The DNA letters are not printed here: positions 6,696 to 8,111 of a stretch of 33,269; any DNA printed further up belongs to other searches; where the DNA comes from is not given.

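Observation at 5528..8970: ParB - ParB - (ABC ATPase::GNAT) - C39-like peptidase early operon: candidate ATP-dependent nucleic-acid acylation / anti-defence system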

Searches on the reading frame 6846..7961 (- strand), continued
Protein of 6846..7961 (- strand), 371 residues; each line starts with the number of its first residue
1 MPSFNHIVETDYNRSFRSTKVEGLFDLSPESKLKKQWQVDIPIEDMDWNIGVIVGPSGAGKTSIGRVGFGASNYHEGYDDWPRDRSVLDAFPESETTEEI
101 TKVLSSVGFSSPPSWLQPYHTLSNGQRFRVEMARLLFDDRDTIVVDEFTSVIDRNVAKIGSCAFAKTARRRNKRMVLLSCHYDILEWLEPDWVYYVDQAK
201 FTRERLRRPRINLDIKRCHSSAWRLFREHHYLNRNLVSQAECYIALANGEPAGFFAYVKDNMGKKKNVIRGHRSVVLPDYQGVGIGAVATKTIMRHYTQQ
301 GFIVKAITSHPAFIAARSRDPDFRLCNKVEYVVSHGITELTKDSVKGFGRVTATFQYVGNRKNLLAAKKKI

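Call 24: find_encoding_contigs(protein=P0064, flank=8000, max_places=4)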
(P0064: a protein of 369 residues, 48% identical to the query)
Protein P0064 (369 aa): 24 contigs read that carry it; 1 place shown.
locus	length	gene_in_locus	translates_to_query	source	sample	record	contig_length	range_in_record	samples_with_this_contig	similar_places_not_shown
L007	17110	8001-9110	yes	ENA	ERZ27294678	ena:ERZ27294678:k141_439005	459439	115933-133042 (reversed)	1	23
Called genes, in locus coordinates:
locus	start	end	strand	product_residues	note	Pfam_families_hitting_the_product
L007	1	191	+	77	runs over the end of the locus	-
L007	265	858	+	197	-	-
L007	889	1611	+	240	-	-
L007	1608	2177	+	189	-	-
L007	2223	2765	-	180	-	-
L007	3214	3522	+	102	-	-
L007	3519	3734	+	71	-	-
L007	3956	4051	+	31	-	-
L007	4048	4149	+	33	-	-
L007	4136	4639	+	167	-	PF00186:DHFR_1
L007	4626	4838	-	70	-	-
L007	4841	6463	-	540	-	PF00270:DEAD, PF04851:ResIII, PF00271:Helicase_C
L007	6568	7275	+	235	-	PF02195:ParB_N (weak)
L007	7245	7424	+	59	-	-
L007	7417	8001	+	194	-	PF02195:ParB_N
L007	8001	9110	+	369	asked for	PF00583:Acetyltransf_1, PF13508:Acetyltransf_7 (weak)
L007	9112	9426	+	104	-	-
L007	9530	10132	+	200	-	-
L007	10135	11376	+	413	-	PF03237:Terminase_6N (weak), PF04466:Terminase_3 (weak), PF17289:Terminase_6C (weak)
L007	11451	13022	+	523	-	-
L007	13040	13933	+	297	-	-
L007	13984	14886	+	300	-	PF20911:GP7 (weak), PF17236:SU10_MCP (weak)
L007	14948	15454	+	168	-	-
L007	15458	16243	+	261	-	-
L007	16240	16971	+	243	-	-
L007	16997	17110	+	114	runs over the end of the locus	-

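Call 25: search_protein_families(library=ncbifam, proteins=[window:6846-7961:-], max_evalue=0.01)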
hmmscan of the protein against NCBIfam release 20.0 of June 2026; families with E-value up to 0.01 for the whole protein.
window:6846-7961:- (371 aa): 80 families (the best 25 are shown)
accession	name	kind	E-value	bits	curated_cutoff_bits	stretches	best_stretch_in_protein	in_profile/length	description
TIGR02982.1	heterocyst_DevA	subfamily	3.5e-09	36.6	295.8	1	92-181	114-201/220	ABC exporter ATP-binding subunit, DevA family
NF010061.0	PRK13538.1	equivalog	4.3e-09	36.1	195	1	95-184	109-194/211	cytochrome c biogenesis heme-transporting ATPase CcmA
TIGR01189.1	ccmA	equivalog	3.3e-08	33.5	131.6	1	99-183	107-187/198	heme ABC exporter ATP-binding protein CcmA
NF000355.4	ribo_prot_ABC_F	equivalog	3.3e-08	32.8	380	1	76-153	383-461/499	ribosomal protection-like ABC-F family protein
TIGR02857.1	CydD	equivalog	6.2e-08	32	435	1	121-182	458-516/529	thiol reductant ABC exporter subunit CydD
TIGR02315.1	ABC_phnC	equivalog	1.4e-07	31.2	266.1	1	86-170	113-194/243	phosphonate ABC transporter ATP-binding protein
NF000166.1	ABCF_CarA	exception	3.4e-07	28.8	1050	1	65-151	421-505/556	ABC-F type ribosomal protection protein Car(A)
NF000171.1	ABCF_producer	exception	3.7e-07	29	800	1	76-150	417-493/541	TlrC/CarA/OleB/SrmB family ABC-F type ribosomal protection protein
TIGR04520.1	ECF_ATPase_1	equivalog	4.2e-07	29.7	315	1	91-203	108-216/269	energy-coupling factor transporter ATPase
TIGR01842.1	type_I_sec_PrtD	subfamily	4.3e-07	28.8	510.15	1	121-180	454-512/544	type I secretion system permease/ATPase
TIGR03608.1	L_ocin_972_ABC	subfamily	9e-07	28.6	254.85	1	93-160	108-173/206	putative bacteriocin export ABC transporter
NF010167.0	PRK13648.1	subfamily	2.9e-06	26.9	241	1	91-200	114-219/269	energy-coupling factor transporter ATPase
TIGR02673.1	FtsE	equivalog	3.6e-06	26.8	264.85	1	92-158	110-174/214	cell division ATP-binding protein FtsE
TIGR04521.1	ECF_ATPase_2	equivalog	4.1e-06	26.1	330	1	92-181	116-204/279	energy-coupling factor transporter ATPase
NF050039.1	sacti_exp_GggC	equivalog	7e-06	25.5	750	1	95-158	414-477/511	streptosactin export ABC transporter GggC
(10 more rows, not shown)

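Call 27: find_related_loci(query=A1, collection=viral_contigs, flank=8000)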
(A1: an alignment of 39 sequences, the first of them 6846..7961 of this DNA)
Query A1 (371 aa) in viral_contigs; peptide patterns used: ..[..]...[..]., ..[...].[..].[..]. (x = any residue, [..] = any of these).
600 stretches matched a pattern (row limit reached: there are more); 597 encode a relative of the query (tblastn E <= 1e-3); the best 80 are kept; 80 distinct loci.
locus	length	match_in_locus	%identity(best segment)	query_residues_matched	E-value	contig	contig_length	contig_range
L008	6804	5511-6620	81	1-370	0e+0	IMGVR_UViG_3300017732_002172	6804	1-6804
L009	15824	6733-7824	49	1-362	7e-122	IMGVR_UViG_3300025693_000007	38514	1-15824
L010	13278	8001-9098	49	1-360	3e-113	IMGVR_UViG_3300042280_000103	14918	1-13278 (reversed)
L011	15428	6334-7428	46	1-363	4e-110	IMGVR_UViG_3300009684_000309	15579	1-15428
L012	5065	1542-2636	48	1-361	2e-109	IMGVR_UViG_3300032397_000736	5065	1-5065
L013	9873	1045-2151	46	1-370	2e-108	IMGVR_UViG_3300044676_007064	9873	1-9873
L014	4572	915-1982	47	1-358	6e-109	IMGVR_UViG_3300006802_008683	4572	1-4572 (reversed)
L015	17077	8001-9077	48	4-364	1e-109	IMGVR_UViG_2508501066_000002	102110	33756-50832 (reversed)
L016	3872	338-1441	46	1-369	1e-108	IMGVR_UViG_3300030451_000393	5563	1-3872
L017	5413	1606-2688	45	1-362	1e-102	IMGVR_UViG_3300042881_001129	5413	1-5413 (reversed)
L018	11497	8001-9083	45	1-362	2e-102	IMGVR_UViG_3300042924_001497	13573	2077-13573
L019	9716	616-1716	44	1-361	3e-102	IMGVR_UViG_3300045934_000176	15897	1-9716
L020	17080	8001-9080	44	1-361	2e-101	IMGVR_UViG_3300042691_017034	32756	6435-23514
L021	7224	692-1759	44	9-369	1e-101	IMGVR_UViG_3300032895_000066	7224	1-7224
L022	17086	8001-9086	41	1-363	3e-100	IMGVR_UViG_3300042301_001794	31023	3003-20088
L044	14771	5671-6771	43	1-359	6e-95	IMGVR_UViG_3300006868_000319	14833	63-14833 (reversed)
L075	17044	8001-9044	42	9-359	2e-89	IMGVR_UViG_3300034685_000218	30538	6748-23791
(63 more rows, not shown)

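Call 31: predict_structure(alignment_id=A1)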
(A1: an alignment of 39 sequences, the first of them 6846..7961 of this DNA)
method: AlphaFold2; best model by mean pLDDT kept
length: 371 residues; sequences in the alignment: 39
mean_pLDDT: 84.5   pTM: 0.78
mean pLDDT of the five models: 84.5, 83.3, 83.2, 82.1, 82.1
residues with pLDDT >= 90: 155; 70-90: 168; 50-70: 39; < 50: 9
segments of 3 or more residues with pLDDT < 50: 331-335, 346-349
pLDDT, mean of each block of 10 residues (from residue 1): 83 87 78 87 91 91 91 93 93 89 86 85 91 95 91 85 91 95 91 93 82 93 79 79 93 92 79 86 87 92 85 81 75 51 51 81 59 53
secondary structure, 60 per line:
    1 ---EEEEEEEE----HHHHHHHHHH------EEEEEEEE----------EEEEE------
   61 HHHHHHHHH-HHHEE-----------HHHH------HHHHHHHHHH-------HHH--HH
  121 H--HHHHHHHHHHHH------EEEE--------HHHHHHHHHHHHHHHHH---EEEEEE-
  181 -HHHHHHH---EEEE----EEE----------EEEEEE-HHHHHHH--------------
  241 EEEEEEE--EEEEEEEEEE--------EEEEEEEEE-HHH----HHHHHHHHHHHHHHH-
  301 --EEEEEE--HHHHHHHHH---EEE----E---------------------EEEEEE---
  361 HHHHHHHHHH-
elements in order: E4-11 H16-25 E32-39 E50-54 H61-69 H87-90 H97-106 H124-135 E142-145 H154-170 E174-179 H182-188 E192-195 E200-202 E213-218 H220-226 E241-247 E250-259 E268-276 H285-299 E303-308 H311-319 E323-325 E352-357 H361-370

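Call 35: fold_search(model_id=the predicted structure, library=pdb)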
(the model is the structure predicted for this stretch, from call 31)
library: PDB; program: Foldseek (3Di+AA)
matches with E <= 10: 1811; with E <= 0.001: 940
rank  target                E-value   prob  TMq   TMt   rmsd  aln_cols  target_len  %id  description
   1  8dne_C                4.9e-08  1.00  0.34  0.34  13.4       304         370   15  CryoEM structure of the A.aeolicus WzmWzt transporter bound to ATP (released 2022-09-21)
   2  4khz_B                7.0e-08  1.00  0.34  0.34  17.1       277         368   14  Crystal structure of the maltose-binding protein/maltose transporter complex in an pre-translocation conformation boun (released 2013-10-23)
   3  8dl0_C                9.4e-08  1.00  0.33  0.33  13.6       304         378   14  CryoEM structure of the nucleotide-free and open channel A.aeolicus WzmWzt transporter (released 2022-09-21)
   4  9a5y_B                1.4e-07  1.00  0.35  0.57   4.3       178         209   17  Integrative model of GLPD-YYDI by crosslinking MS and deep learning (released 2024-09-18)
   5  7mbz_C                1.5e-07  1.00  0.35  0.50   6.4       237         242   18  Outward facing conformation of the MetNI methionine ABC transporter in complex with lipo-MetQ (released 2021-09-01)
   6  8dku_A                1.6e-07  1.00  0.34  0.32  15.4       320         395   12  CryoEM structure of the A. aeolicus WzmWzt transporter bound to the native O antigen (released 2022-09-21)
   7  7ekl_A                1.8e-07  1.00  0.33  0.22   5.0       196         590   19  Mitochondrial outer membrane protein (released 2021-08-25)
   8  9o94_A                1.8e-07  1.00  0.31  0.22   6.1       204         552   19  Transporter associated with antigen processing (TAP) EQ mutant bound to the viral protein bUL49.5 in the outward-facin (released 2025-09-10)
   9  7k2t_C                1.8e-07  1.00  0.35  0.35  13.3       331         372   14  Mg2+/ATP-bound structure of the full-length WzmWzt O antigen ABC transporter in lipid nanodiscs (released 2021-01-13)
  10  9bcr_D                1.9e-07  1.00  0.36  0.36  20.2       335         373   14  Cryo-EM structure of a bacterial prototype ATP-binding cassette transporter MalFGK2. (released 2025-04-30)
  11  9g2k_B                2.4e-07  1.00  0.30  0.21   5.1       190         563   20  Cryo-EM structure of IrtAB in outward-occluded state in nanodisc in complex with ADP-vanadate (released 2024-12-18)
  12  2zpa_A                2.6e-07  1.00  0.28  0.17  13.4       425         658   11  Crystal Structure of tRNA(Met) Cytidine Acetyltransferase (released 2009-04-07)
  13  2awn_C                2.8e-07  1.00  0.33  0.35  17.5       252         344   15  Crystal structure of the ADP-Mg-bound E. Coli MALK (Crystallized with ATP-Mg) (released 2005-12-13)
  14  9fw3_B                2.9e-07  1.00  0.31  0.22   5.0       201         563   19  Cryo-EM structure of IrtAB 2xEQ mutant in outward-occluded state in nanodisc in complex with mycobactin (released 2024-12-18)
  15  7ekm_A                3.3e-07  1.00  0.33  0.22   5.0       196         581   19  Mitochondrial outer membrane protein (released 2021-08-25)
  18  2zpa_B                3.3e-07  1.00  0.29  0.18  13.2       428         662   11  Crystal Structure of tRNA(Met) Cytidine Acetyltransferase (released 2009-04-07)
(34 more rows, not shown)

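Call 52: search_protein_families(library=phrogs, proteins=[L001:7068-7442:+, L010:9234-9509:+, L075:9113-9475:+, L044:6813-7157:+, L007:9482-10132:+, L003:1826-2473:+, L007:9112-9426:+, L004:6080-6694:+, L002:6131-6508:+, L002:6559-7032:+], max_evalue=0.001)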
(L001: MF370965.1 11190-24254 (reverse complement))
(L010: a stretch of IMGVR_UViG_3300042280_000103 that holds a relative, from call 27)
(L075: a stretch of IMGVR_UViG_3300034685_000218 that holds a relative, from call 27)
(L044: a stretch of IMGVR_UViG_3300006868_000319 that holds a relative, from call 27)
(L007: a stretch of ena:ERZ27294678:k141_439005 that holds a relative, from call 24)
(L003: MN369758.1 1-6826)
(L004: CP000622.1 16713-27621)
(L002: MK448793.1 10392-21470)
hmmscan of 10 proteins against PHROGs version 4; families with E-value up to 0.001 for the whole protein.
L001:7068-7442:+ (124 aa): 4 families
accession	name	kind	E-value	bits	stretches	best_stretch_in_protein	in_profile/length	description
phrog_309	-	head and packaging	1.5e-19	72.2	1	8-116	138-286/319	terminase small subunit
phrog_12540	-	unknown function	2.2e-13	51.6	1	8-80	20-95/153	-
phrog_606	-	head and packaging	7.1e-08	33.7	1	23-120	65-160/167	terminase small subunit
phrog_2538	-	head and packaging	0.00051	21.2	0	11-70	2-62/129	terminase small subunit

L010:9234-9509:+ (91 aa): 3 families
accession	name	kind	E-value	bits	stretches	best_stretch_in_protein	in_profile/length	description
phrog_900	-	unknown function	2e-26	93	1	1-81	1-83/88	-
phrog_4278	-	unknown function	3.7e-05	24.5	1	1-65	27-92/127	-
phrog_14896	-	unknown function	0.00092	20.3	0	38-79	34-75/80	-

L075:9113-9475:+ (120 aa): 1 family
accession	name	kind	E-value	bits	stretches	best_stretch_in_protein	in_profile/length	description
phrog_309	-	head and packaging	5.5e-13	50.6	1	2-102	133-265/319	terminase small subunit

L044:6813-7157:+ (114 aa): 1 family
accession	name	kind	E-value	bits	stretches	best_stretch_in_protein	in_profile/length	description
phrog_34910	-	unknown function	2.3e-21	77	1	13-113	5-105/107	-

L007:9482-10132:+ (216 aa): 1 family
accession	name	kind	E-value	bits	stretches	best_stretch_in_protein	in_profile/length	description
phrog_867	-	DNA, RNA and nucleotide metabolism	1.1e-40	140.8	1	20-203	4-196/220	DNA binding domain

L003:1826-2473:+ (215 aa): 2 families
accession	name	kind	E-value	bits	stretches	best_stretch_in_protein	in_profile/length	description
phrog_9240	-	moron, auxiliary metabolic gene and host takeover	1.8e-36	126.7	1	4-196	5-199/199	cyanobacterial phosphoribosylglycinamide formyltransferase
phrog_16743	-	unknown function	0.00092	19.9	0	2-35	2-35/286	-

L007:9112-9426:+ (104 aa): 1 family
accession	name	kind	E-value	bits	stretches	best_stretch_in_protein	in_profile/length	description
phrog_900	-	unknown function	1.2e-18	68.1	1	1-70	1-70/88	-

L004:6080-6694:+ (204 aa): 1 family
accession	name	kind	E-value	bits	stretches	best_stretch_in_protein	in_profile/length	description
phrog_9240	-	moron, auxiliary metabolic gene and host takeover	5e-75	252.6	1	1-194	3-199/199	cyanobacterial phosphoribosylglycinamide formyltransferase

L002:6131-6508:+ (125 aa): 2 families
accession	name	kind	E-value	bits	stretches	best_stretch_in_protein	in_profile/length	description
phrog_3136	-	unknown function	8.6e-55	185.4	1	3-125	2-125/134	-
phrog_11553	-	unknown function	1.1e-15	58.8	1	5-113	137-247/278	-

L002:6559-7032:+ (157 aa): 1 family
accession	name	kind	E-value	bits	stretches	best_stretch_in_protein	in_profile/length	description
phrog_2412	-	unknown function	2.7e-62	210.3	1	1-157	1-148/150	-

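Call 56: search_dna_similar(query=window:6846-7961:-, collection=phages, mode=protein, max_rows=60, rows=spread)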
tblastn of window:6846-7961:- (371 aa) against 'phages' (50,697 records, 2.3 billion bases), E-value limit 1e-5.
Records with a match: 89; places in all: 89; records where one place covers at least 80% of the query: 54.
Best place of each record, by identity: <60% 89.
By first word of the organism name: Streptococcus 12; Gordonia 12; Rhizobium 10; Pseudomonas 7; Klebsiella 6; Porphyromonas 5; Aeromonas 5; Leptospira 4; Escherichia 4; Burkholderia 3; and 13 more.
By host as written in the record: - 8; Aeromonas salmonicida 5; Gordonia terrae 3612 4; Leptospira biflexa Patoc 1 4; Gordonia terrae NRRL B-16283 3; Pseudomonas syringae pv. actinidiae 3; Gordonia rubripertincta NRRL B-16540 2; Burkholderia thailandensis 2; and 50 more.
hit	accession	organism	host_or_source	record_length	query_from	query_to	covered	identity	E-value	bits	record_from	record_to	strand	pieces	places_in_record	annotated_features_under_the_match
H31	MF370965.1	Pseudoalteromonas phage SL25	Pseudoalteromonas sp.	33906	1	357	96%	43.2%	3e-91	304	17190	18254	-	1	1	none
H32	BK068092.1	Porphyromonas phage phage011a_WW2952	Porphyromonas gingivalis WW2952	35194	9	360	95%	39.1%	7e-70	243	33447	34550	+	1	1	hypothetical protein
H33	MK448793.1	Streptococcus phage Javan523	Streptococcus pyogenes MGAS8232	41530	1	367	97%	36.6%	8e-53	232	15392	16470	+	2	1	putative ABC iron siderophore transporter | hypothetical protein | DNA modification methylase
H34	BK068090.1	Porphyromonas phage phage008a_KCOM2797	Porphyromonas gingivalis KCOM 2797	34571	9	321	84%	41.7%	2e-69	242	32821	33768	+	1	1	hypothetical protein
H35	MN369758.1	Gordonia phage NHagos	Gordonia rubripertincta NRRL B-16540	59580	2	369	99%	35.4%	1e-67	237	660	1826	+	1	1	2: hypothetical protein | 3: hypothetical protein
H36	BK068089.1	Porphyromonas phage phage006a_EM3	Porphyromonas gingivalis EM3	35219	9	321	84%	40.8%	1e-67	236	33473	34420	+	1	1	hypothetical protein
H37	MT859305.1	Oenococcus phage Vinitor-27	Oenococcus oeni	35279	1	325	87%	39.4%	2e-56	243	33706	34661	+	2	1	putative ABC iron siderophore transporter, fused permease and ATPase ... | hypothetical protein | type II adenine-specific methyltransferase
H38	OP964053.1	Phage Vinitor23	wine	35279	1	325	87%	39.4%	2e-56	243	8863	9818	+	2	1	record has no annotation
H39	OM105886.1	Gordonia phage Ligma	Gordonia terrae NRRL B-16283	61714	15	360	93%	36.3%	5e-67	234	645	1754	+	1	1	2: hypothetical protein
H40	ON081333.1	Gordonia phage Axumite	Gordonia terrae 3612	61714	15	360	93%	36.3%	5e-67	234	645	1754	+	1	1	2: ATP binding cassette-like protein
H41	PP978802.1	Gordonia phage Fresco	Gordonia terrae NRRL B-16283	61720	15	360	93%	36.3%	5e-67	234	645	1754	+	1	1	2: ATP binding cassette-like protein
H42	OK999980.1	Arthrobacter phage EastWest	Arthrobacter globiformis B-2979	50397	15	326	84%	39.7%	5e-62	220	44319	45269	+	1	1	75: ATP binding cassette-like protein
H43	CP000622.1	Burkholderia phage phiE255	Burkholderia thailandensis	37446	15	320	82%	40.3%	3e-65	229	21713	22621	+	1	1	gp29, conserved hypothetical protein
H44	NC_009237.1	Burkholderia phage phiE255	Burkholderia thailandensis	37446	15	320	82%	40.3%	3e-65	229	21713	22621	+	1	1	gp29, conserved hypothetical protein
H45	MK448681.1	Streptococcus phage Javan141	Streptococcus dysgalactiae ERR085062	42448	1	352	91%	36.4%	9e-52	228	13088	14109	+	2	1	putative ABC iron siderophore transporter | hypothetical protein | DNA modification methylase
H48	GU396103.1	Aeromonas phage PX29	Aeromonas salmonicida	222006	25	371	94%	35.5%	9e-50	185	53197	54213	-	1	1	conserved hypothetical protein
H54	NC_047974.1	Gordonia phage Jace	Rhodococcus erythropolis RIA 643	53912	8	324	85%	38.4%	6e-78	266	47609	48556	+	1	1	86: ATP binding protein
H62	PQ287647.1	Pseudomonas phage Komp_PAO1_1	Pseudomonas aeruginosa PAO1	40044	15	323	83%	38.0%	2e-62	221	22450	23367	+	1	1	hypothetical protein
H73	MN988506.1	Rhizobium phage RHph_N1_15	Rhizobium phaseoli N1_15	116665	15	195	49%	30.5%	4e-10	67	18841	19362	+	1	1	putative ABC transporter ATP-binding protein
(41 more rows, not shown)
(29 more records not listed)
